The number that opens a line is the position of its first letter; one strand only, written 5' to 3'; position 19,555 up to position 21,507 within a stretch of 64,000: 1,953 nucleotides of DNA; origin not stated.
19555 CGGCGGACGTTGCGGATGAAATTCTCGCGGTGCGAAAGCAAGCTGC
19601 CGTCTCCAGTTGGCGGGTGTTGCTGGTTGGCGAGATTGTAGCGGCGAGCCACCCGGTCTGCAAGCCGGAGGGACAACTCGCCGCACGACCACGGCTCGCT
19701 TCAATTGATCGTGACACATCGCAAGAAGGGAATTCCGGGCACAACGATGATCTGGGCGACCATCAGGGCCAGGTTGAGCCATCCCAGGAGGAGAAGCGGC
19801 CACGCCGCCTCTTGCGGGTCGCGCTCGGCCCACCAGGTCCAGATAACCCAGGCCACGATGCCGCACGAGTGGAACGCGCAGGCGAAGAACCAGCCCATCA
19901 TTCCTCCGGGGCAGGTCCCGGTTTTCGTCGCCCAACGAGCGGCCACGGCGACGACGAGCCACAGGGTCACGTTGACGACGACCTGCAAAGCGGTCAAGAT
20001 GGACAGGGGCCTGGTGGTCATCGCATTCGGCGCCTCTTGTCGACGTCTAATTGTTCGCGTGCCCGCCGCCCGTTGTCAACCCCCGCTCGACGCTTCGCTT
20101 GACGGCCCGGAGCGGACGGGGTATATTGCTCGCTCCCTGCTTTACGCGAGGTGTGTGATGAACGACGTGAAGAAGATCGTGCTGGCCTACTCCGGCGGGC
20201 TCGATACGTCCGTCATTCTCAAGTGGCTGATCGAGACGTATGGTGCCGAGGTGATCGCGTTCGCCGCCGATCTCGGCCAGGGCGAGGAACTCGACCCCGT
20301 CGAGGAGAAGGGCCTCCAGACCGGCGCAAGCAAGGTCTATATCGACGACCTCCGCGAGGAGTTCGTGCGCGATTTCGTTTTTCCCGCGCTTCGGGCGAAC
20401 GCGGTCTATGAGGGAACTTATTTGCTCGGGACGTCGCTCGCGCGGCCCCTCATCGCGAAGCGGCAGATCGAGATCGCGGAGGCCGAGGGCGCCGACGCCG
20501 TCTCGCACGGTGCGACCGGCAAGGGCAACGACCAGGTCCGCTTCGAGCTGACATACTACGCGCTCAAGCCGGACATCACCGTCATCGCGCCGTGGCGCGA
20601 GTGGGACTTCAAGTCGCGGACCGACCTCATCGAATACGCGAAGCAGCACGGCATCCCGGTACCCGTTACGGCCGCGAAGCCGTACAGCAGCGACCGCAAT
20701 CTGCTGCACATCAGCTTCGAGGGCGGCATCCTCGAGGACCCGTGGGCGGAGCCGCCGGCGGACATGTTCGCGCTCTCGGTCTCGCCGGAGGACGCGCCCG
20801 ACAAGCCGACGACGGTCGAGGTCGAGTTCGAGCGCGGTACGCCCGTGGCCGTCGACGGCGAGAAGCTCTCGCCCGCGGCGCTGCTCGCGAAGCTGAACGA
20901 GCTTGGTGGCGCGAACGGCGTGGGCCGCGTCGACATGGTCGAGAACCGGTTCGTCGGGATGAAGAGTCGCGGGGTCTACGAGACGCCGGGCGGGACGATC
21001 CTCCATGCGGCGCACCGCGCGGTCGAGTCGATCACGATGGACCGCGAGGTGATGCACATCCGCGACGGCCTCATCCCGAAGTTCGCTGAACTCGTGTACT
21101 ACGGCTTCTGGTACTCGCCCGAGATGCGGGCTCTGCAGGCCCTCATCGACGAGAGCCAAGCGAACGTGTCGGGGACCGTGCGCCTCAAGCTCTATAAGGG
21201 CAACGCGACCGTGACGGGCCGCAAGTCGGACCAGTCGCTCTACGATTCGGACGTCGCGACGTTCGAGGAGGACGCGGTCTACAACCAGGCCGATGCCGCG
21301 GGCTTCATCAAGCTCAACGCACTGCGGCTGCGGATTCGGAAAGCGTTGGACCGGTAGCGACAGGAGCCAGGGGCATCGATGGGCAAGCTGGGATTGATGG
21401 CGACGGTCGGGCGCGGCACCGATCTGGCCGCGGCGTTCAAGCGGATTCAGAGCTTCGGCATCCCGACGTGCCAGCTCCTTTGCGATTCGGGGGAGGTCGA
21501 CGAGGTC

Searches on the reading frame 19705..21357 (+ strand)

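Call 81: search_protein_families(library=pfam, proteins=[window:19705-21357:+], max_evalue=0.00001)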
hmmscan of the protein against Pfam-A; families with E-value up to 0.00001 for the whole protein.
window:19705-21357:+ (550 aa): 2 families
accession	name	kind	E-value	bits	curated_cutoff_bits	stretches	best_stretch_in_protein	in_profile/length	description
PF20979.2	Arginosuc_syn_C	-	1.1e-87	293.6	27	1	327-544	1-218/219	Arginosuccinate synthase C-terminal domain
PF00764.25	Arginosuc_synth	-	8.1e-69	231.2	27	1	157-318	1-162/162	Arginosuccinate synthase N-terminal HUP domain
